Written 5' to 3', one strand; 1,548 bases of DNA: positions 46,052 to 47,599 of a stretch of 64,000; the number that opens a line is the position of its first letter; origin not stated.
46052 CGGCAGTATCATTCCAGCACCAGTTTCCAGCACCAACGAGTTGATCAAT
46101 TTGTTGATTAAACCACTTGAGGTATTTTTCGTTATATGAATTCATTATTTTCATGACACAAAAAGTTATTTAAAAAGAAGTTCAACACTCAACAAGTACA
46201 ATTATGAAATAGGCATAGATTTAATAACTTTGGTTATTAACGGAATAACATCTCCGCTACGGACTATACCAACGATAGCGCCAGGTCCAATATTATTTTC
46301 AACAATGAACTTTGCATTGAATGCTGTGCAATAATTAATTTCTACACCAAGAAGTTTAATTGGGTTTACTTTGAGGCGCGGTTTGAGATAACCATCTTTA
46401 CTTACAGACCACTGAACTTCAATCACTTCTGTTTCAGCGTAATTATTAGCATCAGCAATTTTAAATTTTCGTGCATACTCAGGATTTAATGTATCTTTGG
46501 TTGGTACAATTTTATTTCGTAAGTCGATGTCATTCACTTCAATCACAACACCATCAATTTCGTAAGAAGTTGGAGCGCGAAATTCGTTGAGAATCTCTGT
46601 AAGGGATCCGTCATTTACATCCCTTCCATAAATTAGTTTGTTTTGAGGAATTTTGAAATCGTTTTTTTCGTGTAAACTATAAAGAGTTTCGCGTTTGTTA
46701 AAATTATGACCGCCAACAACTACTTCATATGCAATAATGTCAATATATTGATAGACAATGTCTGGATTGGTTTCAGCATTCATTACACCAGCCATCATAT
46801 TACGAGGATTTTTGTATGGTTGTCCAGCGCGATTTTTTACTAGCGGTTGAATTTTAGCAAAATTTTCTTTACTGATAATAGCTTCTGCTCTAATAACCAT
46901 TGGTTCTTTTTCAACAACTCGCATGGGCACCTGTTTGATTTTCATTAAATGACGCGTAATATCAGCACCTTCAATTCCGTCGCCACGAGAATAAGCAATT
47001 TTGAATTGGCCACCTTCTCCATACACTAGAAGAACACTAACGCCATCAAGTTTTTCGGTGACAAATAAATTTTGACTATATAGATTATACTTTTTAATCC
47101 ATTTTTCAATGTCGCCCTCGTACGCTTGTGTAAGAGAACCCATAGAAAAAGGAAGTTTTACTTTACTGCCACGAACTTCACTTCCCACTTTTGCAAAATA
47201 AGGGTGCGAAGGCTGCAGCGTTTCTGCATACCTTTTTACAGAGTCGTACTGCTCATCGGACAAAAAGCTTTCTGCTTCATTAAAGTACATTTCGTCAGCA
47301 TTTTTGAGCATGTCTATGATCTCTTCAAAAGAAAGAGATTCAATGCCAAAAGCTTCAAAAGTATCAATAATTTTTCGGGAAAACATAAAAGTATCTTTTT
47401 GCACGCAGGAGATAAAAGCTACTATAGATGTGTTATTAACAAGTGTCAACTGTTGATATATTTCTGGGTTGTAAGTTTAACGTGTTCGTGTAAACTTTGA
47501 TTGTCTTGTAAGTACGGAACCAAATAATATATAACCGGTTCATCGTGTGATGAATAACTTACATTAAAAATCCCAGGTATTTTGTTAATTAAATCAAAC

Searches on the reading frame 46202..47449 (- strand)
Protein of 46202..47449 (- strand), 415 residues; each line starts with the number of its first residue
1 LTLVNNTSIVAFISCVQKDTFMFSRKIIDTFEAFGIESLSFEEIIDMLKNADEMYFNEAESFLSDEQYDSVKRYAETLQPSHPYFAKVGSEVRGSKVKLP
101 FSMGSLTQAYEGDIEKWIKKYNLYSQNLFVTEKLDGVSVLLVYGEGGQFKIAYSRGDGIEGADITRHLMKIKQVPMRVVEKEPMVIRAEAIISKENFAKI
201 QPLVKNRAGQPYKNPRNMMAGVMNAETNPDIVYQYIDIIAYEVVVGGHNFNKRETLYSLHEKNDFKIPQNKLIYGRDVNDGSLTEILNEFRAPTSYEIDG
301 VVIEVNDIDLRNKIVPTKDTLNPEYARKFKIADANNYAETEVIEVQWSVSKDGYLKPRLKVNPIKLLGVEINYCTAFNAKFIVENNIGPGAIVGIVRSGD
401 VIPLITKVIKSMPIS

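Call 8: search_protein_families(library=phrogs, proteins=[window:46202-47449:-], max_evalue=0.00001)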
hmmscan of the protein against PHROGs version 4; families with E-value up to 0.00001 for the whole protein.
window:46202-47449:- (415 aa): 2 families
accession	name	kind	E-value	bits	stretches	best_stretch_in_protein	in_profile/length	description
phrog_3869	-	DNA, RNA and nucleotide metabolism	3e-94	317.8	1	38-411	6-383/656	NAD-dependent DNA ligase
phrog_3359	-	DNA, RNA and nucleotide metabolism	2.7e-30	106.7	1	43-409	3-323/325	NAD-dependent DNA ligase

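Call 9: search_protein_families(library=pfam, proteins=[window:46202-47449:-], max_evalue=0.00001)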
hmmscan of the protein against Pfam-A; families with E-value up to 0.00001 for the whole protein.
window:46202-47449:- (415 aa): 2 families
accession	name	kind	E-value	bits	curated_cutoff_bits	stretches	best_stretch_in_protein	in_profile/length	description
PF01653.23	DNA_ligase_aden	-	7e-32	111.4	27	1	97-327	7-246/253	NAD-dependent DNA ligase adenylation domain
PF03120.22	DNA_ligase_OB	-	4.1e-14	52.6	32.9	1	339-411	1-73/79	NAD-dependent DNA ligase OB-fold domain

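Call 10: search_dna_similar(query=window:46202-47449:-, collection=phages, mode=protein, max_rows=15)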
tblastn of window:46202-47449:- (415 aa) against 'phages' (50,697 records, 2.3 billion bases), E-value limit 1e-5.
Records with a match: 871; places in all: 872; records where one place covers at least 80% of the query: 843.
Best place of each record, by identity: <60% 871.
By first word of the organism name: Salmonella 265; Escherichia 131; Klebsiella 88; Erwinia 57; Pseudomonas 46; Bacteriophage 37; Vibrio 33; Ralstonia 16; Rhizobium 15; Phage 13; and 48 more.
By host as written in the record: - 107; Erwinia amylovora 48; Escherichia coli 42; Salmonella enterica subsp. enterica serovar Enteritidis PT1 39; Klebsiella pneumoniae 28; Salmonella sp. 25; Salmonella enterica 22; Salmonella enterica subsp. enterica serovar Enteritidis 21; and 248 more.
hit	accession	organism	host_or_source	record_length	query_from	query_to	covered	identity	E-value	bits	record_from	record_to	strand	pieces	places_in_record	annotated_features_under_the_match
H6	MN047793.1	Xanthomonas phage Xoo-sp13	Xanthomonas oryzae pv. oryzae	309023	38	411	90%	42.7%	3e-86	292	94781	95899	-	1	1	DNA ligase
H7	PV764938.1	Sinorhizobium phage Phosso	Sinohrizobium meliloti NRRL L-50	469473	60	411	85%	44.9%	6e-92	308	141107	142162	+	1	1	DNA ligase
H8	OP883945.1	Stenotrophomonas phage CM1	Stenotrophomonas maltophilia SRM01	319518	36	411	91%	40.5%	4e-80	274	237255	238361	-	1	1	record has no annotation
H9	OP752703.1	Stenotrophomonas phage RAS14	Stenotrophomonas maltophilia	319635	36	411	91%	40.5%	4e-80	274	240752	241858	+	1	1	hypothetical protein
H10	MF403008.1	Agrobacterium phage Atu_ph07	Agrobacterium tumefaciens C58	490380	56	410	86%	42.3%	2e-79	272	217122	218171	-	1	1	DNA ligase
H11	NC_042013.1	Agrobacterium phage Atu_ph07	Agrobacterium tumefaciens C58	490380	56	410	86%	42.3%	2e-79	272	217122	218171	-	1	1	NAD-dependent DNA ligase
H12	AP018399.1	Xanthomonas phage XacN1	Xanthomonas citri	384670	51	408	86%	41.6%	2e-84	287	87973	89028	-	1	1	NAD-dependent DNA ligase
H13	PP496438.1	Pseudomonas phage vB_PpuM-SKa-4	Pseudomonas putida KT2440 and Paw85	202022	34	409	91%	31.1%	2e-37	150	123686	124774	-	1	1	NAD-dependent DNA ligase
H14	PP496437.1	Pseudomonas phage vB_PpuM-Aura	Pseudomonas putida KT2440 and Paw85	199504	34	409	91%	31.1%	7e-37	149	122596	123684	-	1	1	NAD-dependent DNA ligase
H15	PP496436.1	Pseudomonas phage vB_PpuM-Illi-2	Pseudomonas putida KT2440 and Paw85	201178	34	409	91%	31.1%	7e-37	149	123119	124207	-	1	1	NAD-dependent DNA ligase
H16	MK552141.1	Burkholderia phage BcepSauron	Burkholderia cenocepacia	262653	38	410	90%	31.2%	2e-36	147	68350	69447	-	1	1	DNA ligase | hypothetical protein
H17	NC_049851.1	Burkholderia phage BcepSauron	Burkholderia cenocepacia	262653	38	410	90%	31.2%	2e-36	147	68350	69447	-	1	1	NAD-dependent DNA ligase | hypothetical protein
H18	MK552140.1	Burkholderia phage BcepSaruman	Burkholderia cenocepacia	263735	39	410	90%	31.3%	2e-36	147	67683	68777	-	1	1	NAD-dependent DNA ligase | hypothetical protein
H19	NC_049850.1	Burkholderia phage BcepSaruman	Burkholderia cenocepacia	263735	39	410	90%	31.3%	2e-36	147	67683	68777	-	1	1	NAD-dependent DNA ligase | hypothetical protein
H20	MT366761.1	Vibrio phage vB_VcorM_GR11A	Vibrio coralliilyticus RE98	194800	35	411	91%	30.3%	1e-38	154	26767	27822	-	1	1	DNA ligase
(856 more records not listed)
